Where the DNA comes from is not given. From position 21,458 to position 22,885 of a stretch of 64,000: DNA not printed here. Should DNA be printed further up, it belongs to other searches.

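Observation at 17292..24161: hgcAB (mercury-methylation corrinoid/ferredoxin pair) fully embedded in an ArsR-controlled arsenic operon between acr3 and arsP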

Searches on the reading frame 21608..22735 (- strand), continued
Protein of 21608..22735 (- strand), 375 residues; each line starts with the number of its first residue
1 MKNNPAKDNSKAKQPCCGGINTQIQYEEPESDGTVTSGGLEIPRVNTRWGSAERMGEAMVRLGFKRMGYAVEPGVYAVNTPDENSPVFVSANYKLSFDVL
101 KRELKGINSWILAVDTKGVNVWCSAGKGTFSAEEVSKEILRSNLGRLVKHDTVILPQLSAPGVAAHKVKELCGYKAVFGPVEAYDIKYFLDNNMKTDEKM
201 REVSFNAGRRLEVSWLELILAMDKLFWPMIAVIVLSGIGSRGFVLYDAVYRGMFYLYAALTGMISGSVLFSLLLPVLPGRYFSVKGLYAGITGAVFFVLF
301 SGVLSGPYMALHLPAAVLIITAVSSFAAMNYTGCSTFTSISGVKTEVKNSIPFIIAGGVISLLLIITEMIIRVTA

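Call 60: search_protein_representatives(alignment_id=A5)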
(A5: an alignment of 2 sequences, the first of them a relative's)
Query: 2 sequences, 484 profile positions. Proteins with E-value up to 0.001 (for the whole library): 5483; up to 1e-10: 2327; up to 1e-30: 654. The best 150 are listed.
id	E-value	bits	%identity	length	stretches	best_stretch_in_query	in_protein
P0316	6.7e-125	434.1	-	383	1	117-480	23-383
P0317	6.0e-120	417.8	-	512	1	130-480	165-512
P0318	2.0e-116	406.2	-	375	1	116-479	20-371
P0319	3.2e-115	402.2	-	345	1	138-480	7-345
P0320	1.6e-114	399.8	-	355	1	137-480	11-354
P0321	2.6e-113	395.9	-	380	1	133-476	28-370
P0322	1.7e-112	393.2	-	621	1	117-470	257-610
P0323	1.9e-111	389.7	-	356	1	135-479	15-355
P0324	1.2e-110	387.0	-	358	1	134-482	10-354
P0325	9.7e-110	384.1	-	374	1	98-480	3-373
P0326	5.6e-109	381.6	-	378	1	135-473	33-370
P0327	6.9e-109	381.3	-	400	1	92-479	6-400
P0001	8.3e-109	381.0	-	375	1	140-480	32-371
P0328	2.8e-108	379.3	-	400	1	118-478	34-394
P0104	2.9e-108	379.2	-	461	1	94-476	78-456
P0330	2.3e-107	376.3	-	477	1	147-479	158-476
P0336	2.5e-104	366.2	-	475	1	118-479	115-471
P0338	2.8e-103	362.8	-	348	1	40-253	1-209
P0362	7.6e-98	344.9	-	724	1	81-479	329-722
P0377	7.4e-94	331.7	-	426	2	149-480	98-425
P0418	3.2e-86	306.5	-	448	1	159-477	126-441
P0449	9.0e-82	291.9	-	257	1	1-191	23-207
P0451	3.2e-81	290.0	-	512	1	147-473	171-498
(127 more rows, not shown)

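Call 61: search_protein_families(library=ncbifam, proteins=[P0317, P0322, P0330, P0336, P0362, P0451, P0418, P0377, P0449, P0338], max_evalue=0.00001)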
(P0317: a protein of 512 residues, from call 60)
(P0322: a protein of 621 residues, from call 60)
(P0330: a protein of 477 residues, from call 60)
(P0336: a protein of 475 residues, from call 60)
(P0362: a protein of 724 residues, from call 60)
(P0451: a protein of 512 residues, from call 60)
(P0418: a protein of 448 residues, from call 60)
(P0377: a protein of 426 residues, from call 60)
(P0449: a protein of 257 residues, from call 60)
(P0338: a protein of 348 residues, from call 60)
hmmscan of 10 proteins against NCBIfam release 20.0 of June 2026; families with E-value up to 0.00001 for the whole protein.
P0317 (512 aa): 3 families
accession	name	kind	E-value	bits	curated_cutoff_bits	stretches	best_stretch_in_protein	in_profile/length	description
NF040863.1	HgcA_corrinoid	equivalog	2e-130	434.7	275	1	188-511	3-324/325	mercury methylation corrinoid protein HgcA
NF043039.1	HgcAB_like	equivalog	6e-55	187.2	285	1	213-387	14-179/350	HgcAB-like fusion protein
NF003195.0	PRK04165.1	equivalog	2.4e-18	66.3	306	1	213-336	322-445/450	acetyl-CoA decarbonylase/synthase complex subunit gamma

P0322 (621 aa): 5 families
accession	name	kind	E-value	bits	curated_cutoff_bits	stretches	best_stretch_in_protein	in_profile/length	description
NF040863.1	HgcA_corrinoid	equivalog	1.1e-125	419.2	275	1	290-616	1-321/325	mercury methylation corrinoid protein HgcA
NF043039.1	HgcAB_like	equivalog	1.3e-50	173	285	1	315-585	12-277/350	HgcAB-like fusion protein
NF003195.0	PRK04165.1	equivalog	2.6e-17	62.9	306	1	317-440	322-445/450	acetyl-CoA decarbonylase/synthase complex subunit gamma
TIGR00861.1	MIP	subfamily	4.3e-15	56.1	171.25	1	22-178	2-171/224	MIP family channel protein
NF003838.0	PRK05420.1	equivalog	4.9e-08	32.7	256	1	17-114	3-98/231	aquaporin Z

P0330 (477 aa): 4 families
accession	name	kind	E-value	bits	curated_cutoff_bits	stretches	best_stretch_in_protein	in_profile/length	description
NF040863.1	HgcA_corrinoid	equivalog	4.4e-134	446.7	275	1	161-476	1-324/325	mercury methylation corrinoid protein HgcA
NF043039.1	HgcAB_like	equivalog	1.8e-59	202.1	285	1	186-404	12-221/350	HgcAB-like fusion protein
NF040501.1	resist_ArsN2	equivalog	1.1e-17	63.9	125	1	10-134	1-130/133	arsenic resistance N-acetyltransferase ArsN2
NF003195.0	PRK04165.1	equivalog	1.8e-17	63.4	306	1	188-311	322-445/450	acetyl-CoA decarbonylase/synthase complex subunit gamma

P0336 (475 aa): 3 families
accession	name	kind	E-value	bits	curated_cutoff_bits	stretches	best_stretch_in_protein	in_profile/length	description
NF040863.1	HgcA_corrinoid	equivalog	1.3e-119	399.2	275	1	143-468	1-321/325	mercury methylation corrinoid protein HgcA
NF043039.1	HgcAB_like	equivalog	1.8e-57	195.5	285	1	168-439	12-279/350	HgcAB-like fusion protein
NF003195.0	PRK04165.1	equivalog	1.1e-19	70.7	306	1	169-293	321-445/450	acetyl-CoA decarbonylase/synthase complex subunit gamma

P0362 (724 aa): 5 families
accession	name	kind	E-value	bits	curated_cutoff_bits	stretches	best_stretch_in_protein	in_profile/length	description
NF040863.1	HgcA_corrinoid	equivalog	6.8e-126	419.8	275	1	392-722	1-324/325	mercury methylation corrinoid protein HgcA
NF033936.1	CuZnOut_SO0444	equivalog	9.4e-109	363.8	300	1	2-302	25-348/351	SO_0444 family Cu/Zn efflux transporter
NF043039.1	HgcAB_like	equivalog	3.7e-55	187.9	285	1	418-693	13-283/350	HgcAB-like fusion protein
NF040736.1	efflux_SaoE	equivalog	4.9e-45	154.3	325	1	2-308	35-348/352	efflux transporter SaoE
NF003195.0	PRK04165.1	equivalog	1.7e-17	63.5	306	1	419-544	322-447/450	acetyl-CoA decarbonylase/synthase complex subunit gamma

P0451 (512 aa): 6 families
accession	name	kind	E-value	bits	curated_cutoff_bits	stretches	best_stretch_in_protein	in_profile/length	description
NF040863.1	HgcA_corrinoid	equivalog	8.3e-109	363.7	275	1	174-500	1-320/325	mercury methylation corrinoid protein HgcA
NF043039.1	HgcAB_like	equivalog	1.6e-50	172.7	285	1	199-354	12-168/350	HgcAB-like fusion protein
TIGR02691.1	arsC_pI258_fam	equivalog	4.3e-36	124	174.3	1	11-145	1-128/129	arsenate reductase (thioredoxin)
NF010053.0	PRK13530.1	subfamily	4.2e-34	117.8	215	1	8-146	3-128/133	arsenate reductase (thioredoxin)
NF003195.0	PRK04165.1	equivalog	2.7e-22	79.3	306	1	203-323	324-444/450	acetyl-CoA decarbonylase/synthase complex subunit gamma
TIGR02689.1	ars_reduc_gluta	equivalog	1.2e-21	77.2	157.6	1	11-145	3-124/126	arsenate reductase, glutathione/glutaredoxin type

P0418 (448 aa): 3 families
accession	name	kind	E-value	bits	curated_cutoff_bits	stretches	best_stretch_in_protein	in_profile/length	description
NF040863.1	HgcA_corrinoid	equivalog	1.9e-108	362.5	275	1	122-440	6-321/325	mercury methylation corrinoid protein HgcA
NF043039.1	HgcAB_like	equivalog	3.4e-54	184.7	285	1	145-417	15-279/350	HgcAB-like fusion protein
NF003195.0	PRK04165.1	equivalog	6.8e-20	71.4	306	1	141-269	319-447/450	acetyl-CoA decarbonylase/synthase complex subunit gamma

P0377 (426 aa): 3 families
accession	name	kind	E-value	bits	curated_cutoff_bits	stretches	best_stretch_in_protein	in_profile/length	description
NF040863.1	HgcA_corrinoid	equivalog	6.4e-117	390.3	275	1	99-423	1-323/325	mercury methylation corrinoid protein HgcA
NF043039.1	HgcAB_like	equivalog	1.2e-56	192.9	285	1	125-395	13-282/350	HgcAB-like fusion protein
NF003195.0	PRK04165.1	equivalog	6.2e-20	71.5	306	1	127-248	323-444/450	acetyl-CoA decarbonylase/synthase complex subunit gamma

P0449 (257 aa): 2 families
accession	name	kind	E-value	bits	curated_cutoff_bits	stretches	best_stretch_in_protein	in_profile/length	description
TIGR00412.2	redox_disulf_2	subfamily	3.5e-29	101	62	1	26-98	2-74/75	MTH895/ArsE family thioredoxin-like protein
NF040863.1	HgcA_corrinoid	equivalog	4.3e-10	39.3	275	1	166-207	1-42/325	mercury methylation corrinoid protein HgcA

P0338 (348 aa): 4 families
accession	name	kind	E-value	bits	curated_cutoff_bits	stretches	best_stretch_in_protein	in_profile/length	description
NF040863.1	HgcA_corrinoid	equivalog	9.1e-49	166.4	275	1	105-209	1-104/325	mercury methylation corrinoid protein HgcA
NF043039.1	HgcAB_like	equivalog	6.1e-21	75.4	285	1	128-211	10-92/350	HgcAB-like fusion protein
TIGR00412.2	redox_disulf_2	subfamily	4.8e-10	39.7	62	1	1-37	38-74/75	MTH895/ArsE family thioredoxin-like protein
NF003195.0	PRK04165.1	equivalog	5.4e-06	25.6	306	1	134-208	324-399/450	acetyl-CoA decarbonylase/synthase complex subunit gamma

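Call 62: list_cluster_members(proteins=[P0451, P0330, P0322, P0362, P0317, P0336, P0449, P0338, P0418, P0377])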
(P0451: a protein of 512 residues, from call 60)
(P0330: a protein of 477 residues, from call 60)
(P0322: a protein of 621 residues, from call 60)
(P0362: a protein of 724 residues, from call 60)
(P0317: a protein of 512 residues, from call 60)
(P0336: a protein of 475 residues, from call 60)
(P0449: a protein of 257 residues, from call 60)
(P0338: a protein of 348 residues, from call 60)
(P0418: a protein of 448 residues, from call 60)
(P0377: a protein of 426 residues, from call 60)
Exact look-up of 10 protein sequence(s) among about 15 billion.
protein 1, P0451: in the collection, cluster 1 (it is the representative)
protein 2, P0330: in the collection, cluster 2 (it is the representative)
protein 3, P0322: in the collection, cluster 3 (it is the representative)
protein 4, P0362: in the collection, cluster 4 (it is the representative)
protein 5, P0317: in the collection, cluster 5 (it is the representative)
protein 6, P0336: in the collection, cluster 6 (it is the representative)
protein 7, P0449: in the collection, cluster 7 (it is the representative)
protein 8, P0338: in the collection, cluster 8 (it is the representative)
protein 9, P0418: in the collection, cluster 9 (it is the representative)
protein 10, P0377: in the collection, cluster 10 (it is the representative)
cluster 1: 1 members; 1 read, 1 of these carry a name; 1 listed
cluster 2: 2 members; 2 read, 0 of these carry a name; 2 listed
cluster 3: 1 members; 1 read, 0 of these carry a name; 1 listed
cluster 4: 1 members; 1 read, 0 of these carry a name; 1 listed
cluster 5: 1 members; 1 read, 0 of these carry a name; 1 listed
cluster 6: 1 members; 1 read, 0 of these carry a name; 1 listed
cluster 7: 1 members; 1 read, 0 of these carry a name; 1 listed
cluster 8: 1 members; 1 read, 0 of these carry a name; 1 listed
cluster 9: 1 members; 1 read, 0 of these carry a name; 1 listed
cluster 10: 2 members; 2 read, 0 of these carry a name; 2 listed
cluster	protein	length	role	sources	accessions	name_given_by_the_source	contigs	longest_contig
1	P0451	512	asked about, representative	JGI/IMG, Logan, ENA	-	acetyl-CoA decarbonylase/synthase complex subunit gamma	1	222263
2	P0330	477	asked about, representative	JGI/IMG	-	-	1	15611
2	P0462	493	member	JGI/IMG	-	-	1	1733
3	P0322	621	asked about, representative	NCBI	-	-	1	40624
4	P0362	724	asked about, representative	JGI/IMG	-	-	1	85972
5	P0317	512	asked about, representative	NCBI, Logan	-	-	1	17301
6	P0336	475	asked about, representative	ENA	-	-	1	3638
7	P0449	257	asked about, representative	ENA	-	-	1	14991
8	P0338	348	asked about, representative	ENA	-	-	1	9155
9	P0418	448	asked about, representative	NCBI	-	-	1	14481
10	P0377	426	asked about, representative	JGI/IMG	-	-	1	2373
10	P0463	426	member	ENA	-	-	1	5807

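Call 64: find_encoding_contigs(protein=P0451, flank=7000, max_places=2)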
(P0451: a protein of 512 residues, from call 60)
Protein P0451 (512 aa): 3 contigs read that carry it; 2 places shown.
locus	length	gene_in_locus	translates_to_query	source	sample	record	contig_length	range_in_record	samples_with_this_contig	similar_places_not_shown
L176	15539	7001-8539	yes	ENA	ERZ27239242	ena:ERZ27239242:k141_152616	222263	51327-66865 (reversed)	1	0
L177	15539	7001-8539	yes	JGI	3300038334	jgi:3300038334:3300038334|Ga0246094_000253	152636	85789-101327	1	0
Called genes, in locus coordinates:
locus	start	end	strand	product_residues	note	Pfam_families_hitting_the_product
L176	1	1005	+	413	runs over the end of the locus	PF00919:UPF0004, PF04055:Radical_SAM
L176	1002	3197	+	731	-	-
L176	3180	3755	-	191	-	PF04186:FxsA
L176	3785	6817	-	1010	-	PF08269:dCache_2, PF17200:sCache_2, PF08447:PAS_3, PF00989:PAS, PF08448:PAS_4, PF13426:PAS_9, PF00512:HisKA, PF02518:HATPase_c, +5 more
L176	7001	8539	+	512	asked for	PF01451:LMWPc, PF03599:CdhD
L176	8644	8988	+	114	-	PF13183:Fer4_8 (faint), PF13534:Fer4_17 (faint), PF00037:Fer4, PF12837:Fer4_6, PF13237:Fer4_10 (weak), PF12838:Fer4_7, PF13187:Fer4_9, PF00037:Fer4 (weak), +6 more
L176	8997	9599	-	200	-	-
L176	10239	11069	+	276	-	PF00941:FAD_binding_5, PF03450:CO_deh_flav_C (faint)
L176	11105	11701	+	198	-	PF00111:Fer2 (weak), PF01799:Fer2_2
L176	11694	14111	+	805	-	PF01315:Ald_Xan_dh_C, PF02738:MoCoBD_1, PF20256:MoCoBD_2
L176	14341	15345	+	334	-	PF07998:Peptidase_M54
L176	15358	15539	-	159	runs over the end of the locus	-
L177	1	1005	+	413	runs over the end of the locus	PF00919:UPF0004, PF04055:Radical_SAM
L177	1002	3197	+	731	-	-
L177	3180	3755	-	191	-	PF04186:FxsA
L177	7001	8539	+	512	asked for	PF01451:LMWPc, PF03599:CdhD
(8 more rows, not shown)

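Call 65: find_encoding_contigs(protein=P0362, flank=7000, max_places=2)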
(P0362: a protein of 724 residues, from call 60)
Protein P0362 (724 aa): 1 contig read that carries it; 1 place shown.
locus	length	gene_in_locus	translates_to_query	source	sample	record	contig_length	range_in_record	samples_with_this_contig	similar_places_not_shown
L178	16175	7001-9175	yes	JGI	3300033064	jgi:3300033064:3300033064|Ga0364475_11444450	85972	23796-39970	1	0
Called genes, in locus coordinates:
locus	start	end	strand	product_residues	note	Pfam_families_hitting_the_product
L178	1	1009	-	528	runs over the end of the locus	PF00117:GATase, PF01174:SNO, PF07685:GATase_3 (weak), PF00977:His_biosynth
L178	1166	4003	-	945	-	PF17152:CHASE8, PF00512:HisKA, PF02518:HATPase_c, PF00072:Response_reg, PF01627:Hpt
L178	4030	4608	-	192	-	PF13689:DUF4154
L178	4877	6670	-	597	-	PF13555:AAA_29 (faint), PF00005:ABC_tran, PF02463:SMC_N (faint), PF05729:NACHT (faint), PF13173:AAA_14 (faint), PF13175:AAA_15 (faint), PF00005:ABC_tran, PF16326:ABC_tran_CTD, +2 more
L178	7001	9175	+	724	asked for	PF03773:ArsP_1, PF03599:CdhD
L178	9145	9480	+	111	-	PF12838:Fer4_7 (weak), PF00037:Fer4 (weak), PF12797:Fer4_2 (weak), PF12837:Fer4_6 (weak), PF13237:Fer4_10 (weak), PF14697:Fer4_21, PF13187:Fer4_9, PF00037:Fer4 (weak), +2 more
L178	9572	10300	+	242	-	PF00891:Methyltransf_2 (weak), PF01209:Ubie_methyltran (faint), PF13489:Methyltransf_23, PF01739:CheR (faint), PF13847:Methyltransf_31, PF08241:Methyltransf_11, PF08242:Methyltransf_12, PF13649:Methyltransf_25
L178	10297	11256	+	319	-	PF08003:Methyltransf_9, PF13489:Methyltransf_23, PF13847:Methyltransf_31 (weak), PF08241:Methyltransf_11 (weak)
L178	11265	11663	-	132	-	PF09350:DJC28_CD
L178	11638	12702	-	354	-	PF04055:Radical_SAM, PF16199:Radical_SAM_C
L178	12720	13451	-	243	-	PF22935:RM44_endonuclase (weak), PF14622:Ribonucleas_3_3, PF00636:Ribonuclease_3, PF00035:dsrm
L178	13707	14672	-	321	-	PF04344:CheZ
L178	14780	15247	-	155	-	PF04344:CheZ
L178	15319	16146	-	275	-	PF01618:MotA_ExbB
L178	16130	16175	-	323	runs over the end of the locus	PF13677:MotB_plug (weak), PF00691:OmpA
